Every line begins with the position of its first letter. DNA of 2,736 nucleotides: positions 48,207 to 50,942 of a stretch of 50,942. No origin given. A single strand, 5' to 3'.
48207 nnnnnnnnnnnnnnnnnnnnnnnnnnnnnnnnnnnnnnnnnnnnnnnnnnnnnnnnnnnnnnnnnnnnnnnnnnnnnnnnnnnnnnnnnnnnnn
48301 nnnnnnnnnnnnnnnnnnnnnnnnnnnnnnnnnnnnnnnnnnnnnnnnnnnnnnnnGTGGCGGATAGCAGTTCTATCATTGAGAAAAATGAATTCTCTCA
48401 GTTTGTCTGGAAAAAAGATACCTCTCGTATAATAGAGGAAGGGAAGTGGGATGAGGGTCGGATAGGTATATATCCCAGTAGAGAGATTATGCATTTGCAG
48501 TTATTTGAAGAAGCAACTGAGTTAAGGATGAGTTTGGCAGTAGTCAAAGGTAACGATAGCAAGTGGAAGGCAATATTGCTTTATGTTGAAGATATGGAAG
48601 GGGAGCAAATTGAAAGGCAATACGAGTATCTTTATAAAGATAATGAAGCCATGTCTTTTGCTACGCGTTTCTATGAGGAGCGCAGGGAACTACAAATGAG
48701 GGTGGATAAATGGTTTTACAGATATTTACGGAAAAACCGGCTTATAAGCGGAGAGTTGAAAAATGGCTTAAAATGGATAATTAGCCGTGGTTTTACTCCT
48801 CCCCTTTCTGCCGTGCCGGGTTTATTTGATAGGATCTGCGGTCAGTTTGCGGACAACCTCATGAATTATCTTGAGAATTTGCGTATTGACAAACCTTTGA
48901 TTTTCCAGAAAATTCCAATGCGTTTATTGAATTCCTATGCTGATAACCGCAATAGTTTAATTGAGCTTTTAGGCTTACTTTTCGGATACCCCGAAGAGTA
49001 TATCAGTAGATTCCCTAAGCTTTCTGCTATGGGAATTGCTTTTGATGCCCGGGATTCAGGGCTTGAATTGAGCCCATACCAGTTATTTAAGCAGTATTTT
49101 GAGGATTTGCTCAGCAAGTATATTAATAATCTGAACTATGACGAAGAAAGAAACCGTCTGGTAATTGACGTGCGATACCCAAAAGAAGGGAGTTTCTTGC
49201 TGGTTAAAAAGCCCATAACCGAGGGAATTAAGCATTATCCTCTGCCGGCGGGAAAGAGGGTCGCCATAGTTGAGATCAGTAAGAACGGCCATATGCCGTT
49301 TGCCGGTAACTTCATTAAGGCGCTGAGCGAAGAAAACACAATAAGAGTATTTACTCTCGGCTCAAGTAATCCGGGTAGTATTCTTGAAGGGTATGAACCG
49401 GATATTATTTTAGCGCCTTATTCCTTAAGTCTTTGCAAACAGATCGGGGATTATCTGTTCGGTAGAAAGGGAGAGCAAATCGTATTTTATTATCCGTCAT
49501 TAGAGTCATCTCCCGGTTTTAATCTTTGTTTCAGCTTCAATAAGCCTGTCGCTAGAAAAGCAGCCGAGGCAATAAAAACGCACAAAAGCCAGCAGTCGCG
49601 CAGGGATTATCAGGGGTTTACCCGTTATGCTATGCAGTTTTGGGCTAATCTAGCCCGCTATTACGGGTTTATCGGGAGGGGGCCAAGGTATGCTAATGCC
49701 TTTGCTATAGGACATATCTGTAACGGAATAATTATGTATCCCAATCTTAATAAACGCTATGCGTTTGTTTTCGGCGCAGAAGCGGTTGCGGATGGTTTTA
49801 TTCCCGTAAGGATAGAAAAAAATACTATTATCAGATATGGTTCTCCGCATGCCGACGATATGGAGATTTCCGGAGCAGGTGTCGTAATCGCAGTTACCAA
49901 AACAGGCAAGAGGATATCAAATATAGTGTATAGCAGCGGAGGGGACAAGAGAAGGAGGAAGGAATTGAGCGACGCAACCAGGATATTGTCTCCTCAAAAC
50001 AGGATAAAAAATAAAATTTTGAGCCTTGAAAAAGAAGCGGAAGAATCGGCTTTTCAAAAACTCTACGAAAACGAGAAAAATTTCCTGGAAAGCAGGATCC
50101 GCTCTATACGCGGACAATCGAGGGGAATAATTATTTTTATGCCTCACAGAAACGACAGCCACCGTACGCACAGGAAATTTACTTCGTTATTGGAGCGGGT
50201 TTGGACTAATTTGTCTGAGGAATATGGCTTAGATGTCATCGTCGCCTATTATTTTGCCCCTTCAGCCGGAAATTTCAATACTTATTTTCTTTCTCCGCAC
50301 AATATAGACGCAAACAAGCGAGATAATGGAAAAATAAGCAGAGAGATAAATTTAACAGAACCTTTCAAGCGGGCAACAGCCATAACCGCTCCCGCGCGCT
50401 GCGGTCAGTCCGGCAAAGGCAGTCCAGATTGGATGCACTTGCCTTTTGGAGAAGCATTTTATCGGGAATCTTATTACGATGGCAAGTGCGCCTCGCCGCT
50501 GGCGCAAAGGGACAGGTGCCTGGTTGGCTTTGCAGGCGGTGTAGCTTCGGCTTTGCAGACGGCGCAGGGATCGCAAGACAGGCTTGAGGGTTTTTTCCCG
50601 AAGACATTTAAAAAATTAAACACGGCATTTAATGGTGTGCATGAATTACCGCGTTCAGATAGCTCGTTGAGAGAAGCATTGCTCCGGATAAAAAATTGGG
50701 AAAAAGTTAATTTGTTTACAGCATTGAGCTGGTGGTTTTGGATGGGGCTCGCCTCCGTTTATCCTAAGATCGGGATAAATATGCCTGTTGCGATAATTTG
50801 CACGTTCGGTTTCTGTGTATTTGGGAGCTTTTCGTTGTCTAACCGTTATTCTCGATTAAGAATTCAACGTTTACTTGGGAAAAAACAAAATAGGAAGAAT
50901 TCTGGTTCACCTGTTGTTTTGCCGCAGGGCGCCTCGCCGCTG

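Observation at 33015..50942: Toward the 3' end the motif is a nucleotide-identical GC-rich 12-19-mer, suggesting a DNA- or RNA-level role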

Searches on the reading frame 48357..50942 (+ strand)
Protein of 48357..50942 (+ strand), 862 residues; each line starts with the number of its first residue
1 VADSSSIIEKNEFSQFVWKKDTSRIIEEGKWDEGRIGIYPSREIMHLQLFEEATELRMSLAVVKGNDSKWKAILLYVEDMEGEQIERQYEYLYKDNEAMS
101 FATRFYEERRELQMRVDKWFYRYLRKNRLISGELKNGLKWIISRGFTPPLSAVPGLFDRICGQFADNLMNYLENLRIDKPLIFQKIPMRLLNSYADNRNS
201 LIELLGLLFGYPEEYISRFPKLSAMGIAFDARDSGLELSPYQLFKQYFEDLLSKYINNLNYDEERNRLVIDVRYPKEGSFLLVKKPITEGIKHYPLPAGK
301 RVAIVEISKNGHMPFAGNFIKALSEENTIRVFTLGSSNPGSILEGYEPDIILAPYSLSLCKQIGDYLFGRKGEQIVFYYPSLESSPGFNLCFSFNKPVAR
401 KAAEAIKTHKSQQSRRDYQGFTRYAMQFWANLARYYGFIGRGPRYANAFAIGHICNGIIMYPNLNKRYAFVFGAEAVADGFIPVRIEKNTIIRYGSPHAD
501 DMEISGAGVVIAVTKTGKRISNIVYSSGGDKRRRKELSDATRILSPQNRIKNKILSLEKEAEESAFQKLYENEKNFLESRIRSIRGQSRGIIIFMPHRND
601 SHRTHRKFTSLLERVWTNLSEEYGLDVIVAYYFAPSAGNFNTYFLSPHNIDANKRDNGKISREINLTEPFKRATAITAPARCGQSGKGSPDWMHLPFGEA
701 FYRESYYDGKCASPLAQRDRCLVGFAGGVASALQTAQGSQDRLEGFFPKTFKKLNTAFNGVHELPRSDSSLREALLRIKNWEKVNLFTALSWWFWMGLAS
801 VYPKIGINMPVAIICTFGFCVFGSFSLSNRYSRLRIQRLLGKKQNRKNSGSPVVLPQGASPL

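Call 10: search_protein_families(library=pfam, proteins=[window:48357-50942:+], max_evalue=0.01)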
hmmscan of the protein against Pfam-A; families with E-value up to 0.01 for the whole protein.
window:48357-50942:+ (862 aa): 1 family
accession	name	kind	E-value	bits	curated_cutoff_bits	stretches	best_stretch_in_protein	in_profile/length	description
PF02585.22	PIG-L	-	1.9e-05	25.6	28.2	1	496-612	4-125/129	GlcNAc-PI de-N-acetylase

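Call 23: find_related_loci(query=window:48357-50942:+, collection=metagenome_contigs, flank=10000)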
Query window:48357-50942:+ (862 aa) in metagenome_contigs; peptide patterns used: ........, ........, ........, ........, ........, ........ (x = any residue, [..] = any of these).
36 stretches matched a pattern; 5 encode a relative of the query (tblastn E <= 1e-3); 5 distinct loci.
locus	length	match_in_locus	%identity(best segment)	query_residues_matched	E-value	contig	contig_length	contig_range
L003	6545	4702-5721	27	277-655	2e-32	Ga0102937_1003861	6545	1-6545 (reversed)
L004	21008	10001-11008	26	272-649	1e-27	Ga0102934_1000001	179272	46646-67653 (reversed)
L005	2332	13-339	26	496-606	5e-6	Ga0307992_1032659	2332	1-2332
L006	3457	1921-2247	27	496-606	1e-5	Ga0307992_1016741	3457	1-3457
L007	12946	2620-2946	28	496-606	3e-5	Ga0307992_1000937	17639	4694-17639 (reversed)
